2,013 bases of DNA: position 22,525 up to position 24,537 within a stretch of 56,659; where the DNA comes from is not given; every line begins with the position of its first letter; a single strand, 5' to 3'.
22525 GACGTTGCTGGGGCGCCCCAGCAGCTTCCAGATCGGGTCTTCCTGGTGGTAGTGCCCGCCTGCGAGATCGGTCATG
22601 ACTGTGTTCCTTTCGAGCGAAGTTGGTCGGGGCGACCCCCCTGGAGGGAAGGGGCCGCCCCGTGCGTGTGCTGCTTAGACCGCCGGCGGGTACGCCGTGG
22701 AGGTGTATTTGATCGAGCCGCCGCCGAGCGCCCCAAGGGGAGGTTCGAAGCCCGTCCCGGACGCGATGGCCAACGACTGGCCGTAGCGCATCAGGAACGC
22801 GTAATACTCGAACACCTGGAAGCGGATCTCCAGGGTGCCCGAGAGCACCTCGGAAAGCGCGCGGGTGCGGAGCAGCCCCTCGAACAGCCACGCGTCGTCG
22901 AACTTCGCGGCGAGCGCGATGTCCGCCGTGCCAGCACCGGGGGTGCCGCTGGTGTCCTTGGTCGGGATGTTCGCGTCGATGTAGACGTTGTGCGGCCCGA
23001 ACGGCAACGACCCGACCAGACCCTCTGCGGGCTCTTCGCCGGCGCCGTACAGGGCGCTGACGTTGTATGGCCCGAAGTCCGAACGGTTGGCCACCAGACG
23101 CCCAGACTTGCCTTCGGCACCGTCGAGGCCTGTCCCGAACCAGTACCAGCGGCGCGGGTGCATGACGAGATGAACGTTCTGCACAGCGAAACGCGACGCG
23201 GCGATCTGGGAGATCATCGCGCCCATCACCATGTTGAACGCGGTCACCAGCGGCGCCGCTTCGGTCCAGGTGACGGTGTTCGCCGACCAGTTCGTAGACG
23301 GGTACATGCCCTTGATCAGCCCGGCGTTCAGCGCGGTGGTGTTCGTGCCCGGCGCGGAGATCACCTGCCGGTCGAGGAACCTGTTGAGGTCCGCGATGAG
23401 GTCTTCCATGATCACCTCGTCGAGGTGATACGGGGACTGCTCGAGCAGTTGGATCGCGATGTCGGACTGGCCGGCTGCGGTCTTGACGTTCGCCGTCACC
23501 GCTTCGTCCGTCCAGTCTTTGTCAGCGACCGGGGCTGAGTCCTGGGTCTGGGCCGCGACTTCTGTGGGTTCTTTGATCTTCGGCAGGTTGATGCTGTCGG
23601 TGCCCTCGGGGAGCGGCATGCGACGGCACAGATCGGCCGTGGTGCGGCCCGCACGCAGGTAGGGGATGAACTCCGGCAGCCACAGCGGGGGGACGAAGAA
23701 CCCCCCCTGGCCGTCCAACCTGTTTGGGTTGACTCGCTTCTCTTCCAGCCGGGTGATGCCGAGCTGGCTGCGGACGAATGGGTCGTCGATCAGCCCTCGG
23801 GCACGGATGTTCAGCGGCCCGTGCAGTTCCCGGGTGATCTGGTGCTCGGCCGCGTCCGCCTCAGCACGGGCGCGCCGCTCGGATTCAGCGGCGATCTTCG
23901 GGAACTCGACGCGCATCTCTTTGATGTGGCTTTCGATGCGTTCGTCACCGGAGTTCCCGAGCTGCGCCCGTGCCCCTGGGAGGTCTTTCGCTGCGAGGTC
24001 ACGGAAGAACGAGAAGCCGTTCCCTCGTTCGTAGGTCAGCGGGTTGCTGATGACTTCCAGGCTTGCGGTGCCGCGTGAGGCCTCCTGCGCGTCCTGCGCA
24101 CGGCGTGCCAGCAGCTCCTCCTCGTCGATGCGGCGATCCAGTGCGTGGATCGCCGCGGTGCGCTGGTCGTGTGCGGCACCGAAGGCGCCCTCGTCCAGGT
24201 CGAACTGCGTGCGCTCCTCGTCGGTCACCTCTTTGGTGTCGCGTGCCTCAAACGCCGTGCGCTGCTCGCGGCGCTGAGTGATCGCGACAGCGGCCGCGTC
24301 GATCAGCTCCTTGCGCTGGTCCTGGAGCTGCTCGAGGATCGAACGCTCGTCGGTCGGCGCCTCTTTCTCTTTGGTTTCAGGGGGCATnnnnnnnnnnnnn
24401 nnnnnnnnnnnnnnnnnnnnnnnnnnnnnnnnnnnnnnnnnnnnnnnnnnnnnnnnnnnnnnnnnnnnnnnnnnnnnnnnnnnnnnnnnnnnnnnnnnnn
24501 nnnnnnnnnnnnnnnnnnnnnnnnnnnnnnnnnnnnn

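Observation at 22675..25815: Two tandem, clearly paralogous HK97-fold capsid protein genes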

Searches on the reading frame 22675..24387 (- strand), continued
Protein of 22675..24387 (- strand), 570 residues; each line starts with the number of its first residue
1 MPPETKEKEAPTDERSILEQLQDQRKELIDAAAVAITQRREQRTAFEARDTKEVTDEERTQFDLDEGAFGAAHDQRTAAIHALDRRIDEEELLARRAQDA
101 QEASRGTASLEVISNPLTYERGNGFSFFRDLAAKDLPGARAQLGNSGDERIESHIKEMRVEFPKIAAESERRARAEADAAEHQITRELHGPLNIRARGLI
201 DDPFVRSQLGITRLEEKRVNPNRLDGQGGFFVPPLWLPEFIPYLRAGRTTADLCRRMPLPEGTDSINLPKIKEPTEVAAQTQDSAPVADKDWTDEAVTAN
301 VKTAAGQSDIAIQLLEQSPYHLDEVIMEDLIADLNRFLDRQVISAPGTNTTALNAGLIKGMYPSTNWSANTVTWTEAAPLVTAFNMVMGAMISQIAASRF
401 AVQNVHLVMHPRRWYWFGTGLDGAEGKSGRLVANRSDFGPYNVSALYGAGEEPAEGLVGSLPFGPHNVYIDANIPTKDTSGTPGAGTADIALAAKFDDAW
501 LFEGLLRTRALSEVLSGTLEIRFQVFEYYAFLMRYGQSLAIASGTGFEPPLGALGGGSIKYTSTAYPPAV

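Call 46: predict_structure(alignment_id=A2)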
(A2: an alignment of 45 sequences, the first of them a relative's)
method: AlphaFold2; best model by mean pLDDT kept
length: 570 residues; sequences in the alignment: 45
mean_pLDDT: 73.4   pTM: 0.62
mean pLDDT of the five models: 73.4, 69.5, 64.9, 60.9, 59.1
residues with pLDDT >= 90: 75; 70-90: 313; 50-70: 107; < 50: 75
segments of 3 or more residues with pLDDT < 50: 1-12, 108-113, 195-226, 438-451, 567-570
pLDDT, mean of each block of 10 residues (from residue 1): 42 69 90 92 89 86 92 91 89 78 53 62 78 80 76 79 73 67 57 49 38 32 45 61 66 85 76 77 81 80 84 75 78 86 80 73 84 83 85 87 88 79 58 48 42 70 82 83 71 92 83 66 86 89 85 61 50
secondary structure, 60 per line:
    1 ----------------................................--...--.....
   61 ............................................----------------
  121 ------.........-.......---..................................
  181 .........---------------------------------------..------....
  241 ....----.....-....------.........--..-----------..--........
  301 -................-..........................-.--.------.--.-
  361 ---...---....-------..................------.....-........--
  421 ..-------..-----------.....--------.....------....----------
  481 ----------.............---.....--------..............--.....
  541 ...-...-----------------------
elements in order: H17-48 H56-104 H127-135 H137-143 H147-189 H237-244 H249-253 E255-258 E265-273 E293-300 E302-311 H312-317 H319-344 E370-373 H381-398 E405-409 H411-418 H443-447 E456-460 E467-470 E491-495 E499-503 E507-511 E520-533 E539-543

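Call 52: fold_search(model_id=the predicted structure, library=pdb)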
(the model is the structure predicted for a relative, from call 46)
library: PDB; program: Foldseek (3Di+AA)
matches with E <= 10: 659; with E <= 0.001: 372
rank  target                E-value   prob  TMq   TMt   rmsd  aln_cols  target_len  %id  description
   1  2ft1_G                6.3e-13  1.00  0.36  0.75   5.0       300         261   16  Bacteriophage HK97 Head II (released 2006-02-07)
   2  9ous_A                1.0e-12  1.00  0.37  0.69  16.9       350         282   16  D3 Virion icos (released 2026-03-11)
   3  2fte_F                2.7e-12  1.00  0.37  0.76   5.5       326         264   16  Bacteriophage HK97 Expansion Intermediate IV (released 2006-02-07)
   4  2ft1_F                3.6e-12  1.00  0.36  0.75   4.7       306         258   16  Bacteriophage HK97 Head II (released 2006-02-07)
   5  8gta_A                4.8e-12  1.00  0.36  0.70   4.5       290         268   13  Cryo-EM structure of the marine siphophage vB_Dshs-R4C capsid (released 2023-07-12)
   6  2fte_G                8.0e-12  1.00  0.35  0.77   4.6       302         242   14  Bacteriophage HK97 Expansion Intermediate IV (released 2006-02-07)
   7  2fs3_A                8.5e-12  1.00  0.36  0.70   4.9       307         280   16  Bacteriophage HK97 K169Y Head I (released 2006-02-07)
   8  2fs3_F                8.5e-12  1.00  0.36  0.74   4.8       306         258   16  Bacteriophage HK97 K169Y Head I (released 2006-02-07)
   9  1ohg_A                1.1e-11  1.00  0.37  0.71   4.1       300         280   15  STRUCTURE OF THE DSDNA BACTERIOPHAGE HK97 MATURE EMPTY CAPSID (released 2003-12-11)
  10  2frp_G                2.0e-11  1.00  0.35  0.77   4.4       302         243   14  Bacteriophage HK97 Expansion Intermediate IV (released 2006-02-07)
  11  9lbm_A                3.9e-11  1.00  0.36  0.66   5.2       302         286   16  Cryo-EM structure of bacteriophage phiXacJX1 capsid (released 2025-05-07)
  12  6tb9_A5               5.8e-11  1.00  0.38  0.68   4.9       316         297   13  Capsid of native GTA particle computed with C5 symmetry (released 2020-07-22)
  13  3e8k_D                6.9e-11  1.00  0.34  0.71   5.5       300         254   17  Crystal structure of HK97 Prohead II (released 2009-02-17)
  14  3qpr_G                7.3e-11  1.00  0.34  0.74   5.2       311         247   16  HK97 Prohead I encapsidating inactive virally encoded protease (released 2011-03-30)
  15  8cfa_G                7.7e-11  1.00  0.34  0.76   5.3       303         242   15  HK97 Prohead II as part of a DNA packaging complex (released 2023-05-24)
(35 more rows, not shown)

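Call 54: search_protein_families(library=pfam, proteins=[L002:2968-4536:+, L002:4717-5769:+, L002:5770-7041:+, L002:7054-7767:+, L002:8907-9467:-], max_evalue=0.01)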
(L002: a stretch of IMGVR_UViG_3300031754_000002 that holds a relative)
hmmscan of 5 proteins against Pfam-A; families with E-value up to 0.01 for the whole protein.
L002:2968-4536:+ (522 aa): 0 families

L002:4717-5769:+ (350 aa): 0 families

L002:5770-7041:+ (423 aa): 0 families

L002:7054-7767:+ (237 aa): 0 families

L002:8907-9467:- (186 aa): 1 family
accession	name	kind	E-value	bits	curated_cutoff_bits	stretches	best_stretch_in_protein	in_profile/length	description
PF14528.11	LAGLIDADG_3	-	1.7e-05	25.4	22.5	1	9-49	3-42/82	LAGLIDADG-like domain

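Call 68: search_protein_families(library=phrogs, proteins=[window:22675-24387:-], max_evalue=0.001)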
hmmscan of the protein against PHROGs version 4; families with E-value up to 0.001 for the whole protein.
window:22675-24387:- (570 aa): 3 families
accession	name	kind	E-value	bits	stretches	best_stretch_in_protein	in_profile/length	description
phrog_2263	-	head and packaging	9.5e-34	118.2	1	103-539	201-538/551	major head protein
phrog_10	-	head and packaging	7e-09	36.2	1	15-415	264-536/752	major head protein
phrog_617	-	head and packaging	1.1e-05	25.6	1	239-409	359-517/626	major head protein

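Call 78: search_solved_structures(query=A2, max_evalue=0.01)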
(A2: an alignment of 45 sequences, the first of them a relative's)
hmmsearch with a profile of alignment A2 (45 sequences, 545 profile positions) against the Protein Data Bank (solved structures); distinct sequences matched with E-value up to 0.01: 0.

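Call 80: find_encoding_contigs(protein=P0151, flank=10000, max_places=2)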
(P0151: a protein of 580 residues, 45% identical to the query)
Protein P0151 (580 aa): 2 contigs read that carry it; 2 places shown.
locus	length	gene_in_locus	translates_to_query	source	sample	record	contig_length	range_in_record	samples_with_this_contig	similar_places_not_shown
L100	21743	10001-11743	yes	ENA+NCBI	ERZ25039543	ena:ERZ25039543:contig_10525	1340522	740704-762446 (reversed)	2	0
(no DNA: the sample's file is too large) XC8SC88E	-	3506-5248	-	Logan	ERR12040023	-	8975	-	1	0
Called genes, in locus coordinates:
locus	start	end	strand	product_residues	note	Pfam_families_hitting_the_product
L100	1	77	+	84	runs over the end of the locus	-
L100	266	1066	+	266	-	-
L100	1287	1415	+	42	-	-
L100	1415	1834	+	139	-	-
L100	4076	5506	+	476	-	-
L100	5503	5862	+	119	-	-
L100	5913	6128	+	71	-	-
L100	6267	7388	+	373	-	PF04860:Phage_portal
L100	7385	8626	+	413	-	PF04586:Peptidase_S78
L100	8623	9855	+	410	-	PF05065:Phage_capsid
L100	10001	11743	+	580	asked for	PF05065:Phage_capsid (weak)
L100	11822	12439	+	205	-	-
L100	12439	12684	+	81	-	-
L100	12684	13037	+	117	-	-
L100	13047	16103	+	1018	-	PF21722:Gly_rich_2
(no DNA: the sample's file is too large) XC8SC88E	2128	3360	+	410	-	PF05065:Phage_capsid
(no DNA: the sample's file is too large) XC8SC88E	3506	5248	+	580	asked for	PF05065:Phage_capsid (weak)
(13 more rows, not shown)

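Call 85: find_related_loci(query=A2, collection=viral_contigs, flank=6000)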
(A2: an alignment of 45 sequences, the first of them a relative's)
Query A2 (570 aa) in viral_contigs; peptide patterns used: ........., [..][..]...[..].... (x = any residue, [..] = any of these).
599 stretches matched a pattern (row limit reached: there are more); 591 encode a relative of the query (tblastn E <= 1e-3); the best 80 are kept; 80 distinct loci.
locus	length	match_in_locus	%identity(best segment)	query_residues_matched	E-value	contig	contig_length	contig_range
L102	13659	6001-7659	67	15-570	0e+0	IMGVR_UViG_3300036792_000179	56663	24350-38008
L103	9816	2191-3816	49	6-556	8e-153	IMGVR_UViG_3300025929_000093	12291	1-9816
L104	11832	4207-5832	47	3-561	1e-147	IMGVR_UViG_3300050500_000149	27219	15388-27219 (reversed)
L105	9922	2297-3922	47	3-561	1e-147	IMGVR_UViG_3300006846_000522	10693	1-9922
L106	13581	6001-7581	48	14-554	3e-146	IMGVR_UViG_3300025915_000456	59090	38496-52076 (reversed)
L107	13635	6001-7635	49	6-556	5e-145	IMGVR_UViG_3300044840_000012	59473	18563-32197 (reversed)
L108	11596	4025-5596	46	14-553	5e-136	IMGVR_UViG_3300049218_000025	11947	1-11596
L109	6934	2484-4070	45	17-554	2e-129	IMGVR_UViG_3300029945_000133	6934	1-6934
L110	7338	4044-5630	45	17-554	3e-129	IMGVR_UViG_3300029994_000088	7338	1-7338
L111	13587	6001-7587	45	17-554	1e-128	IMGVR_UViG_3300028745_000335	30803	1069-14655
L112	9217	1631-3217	45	17-554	1e-128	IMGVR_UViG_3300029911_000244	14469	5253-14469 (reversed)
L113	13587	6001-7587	45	17-554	1e-128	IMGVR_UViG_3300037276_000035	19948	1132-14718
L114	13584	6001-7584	43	13-550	3e-128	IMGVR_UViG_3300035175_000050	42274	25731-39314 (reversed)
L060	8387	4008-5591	43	13-550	3e-128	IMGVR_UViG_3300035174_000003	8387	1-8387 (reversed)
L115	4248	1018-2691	42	1-569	7e-125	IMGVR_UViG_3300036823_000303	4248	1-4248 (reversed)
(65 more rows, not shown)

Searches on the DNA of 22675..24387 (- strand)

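Call 26: search_rna_families(sources=[L002, L022], threshold=gathering)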
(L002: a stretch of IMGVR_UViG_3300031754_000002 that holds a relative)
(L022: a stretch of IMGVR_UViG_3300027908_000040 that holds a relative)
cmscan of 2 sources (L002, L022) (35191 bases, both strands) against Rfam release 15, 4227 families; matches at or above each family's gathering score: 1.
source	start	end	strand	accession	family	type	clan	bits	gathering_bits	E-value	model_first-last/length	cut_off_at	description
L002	7774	7845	+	RF00005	tRNA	Gene; tRNA;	CL00001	50.6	29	3.8e-08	1-71/71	no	tRNA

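Call 56: search_rna_families(source=L002, start=8560, end=9600, threshold=evalue, max_evalue=1)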
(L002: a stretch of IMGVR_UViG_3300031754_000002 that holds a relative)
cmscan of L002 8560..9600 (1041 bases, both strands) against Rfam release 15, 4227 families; matches with E-value up to 1: 3.
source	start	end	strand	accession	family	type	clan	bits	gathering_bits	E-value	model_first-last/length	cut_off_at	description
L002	8650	8852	+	RF00028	Intron_gpI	Intron;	-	31.8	50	4.7e-06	1-253/253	no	Group I catalytic intron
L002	8652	8697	+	RF03058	sul1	Cis-reg; riboswitch;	-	20.2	36.2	0.42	1-56/56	no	sul1 RNA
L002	9085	9247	+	RF00010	RNaseP_bact_a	Gene; ribozyme;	CL00002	13.3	100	0.092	1-367/367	no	Bacterial RNase P class A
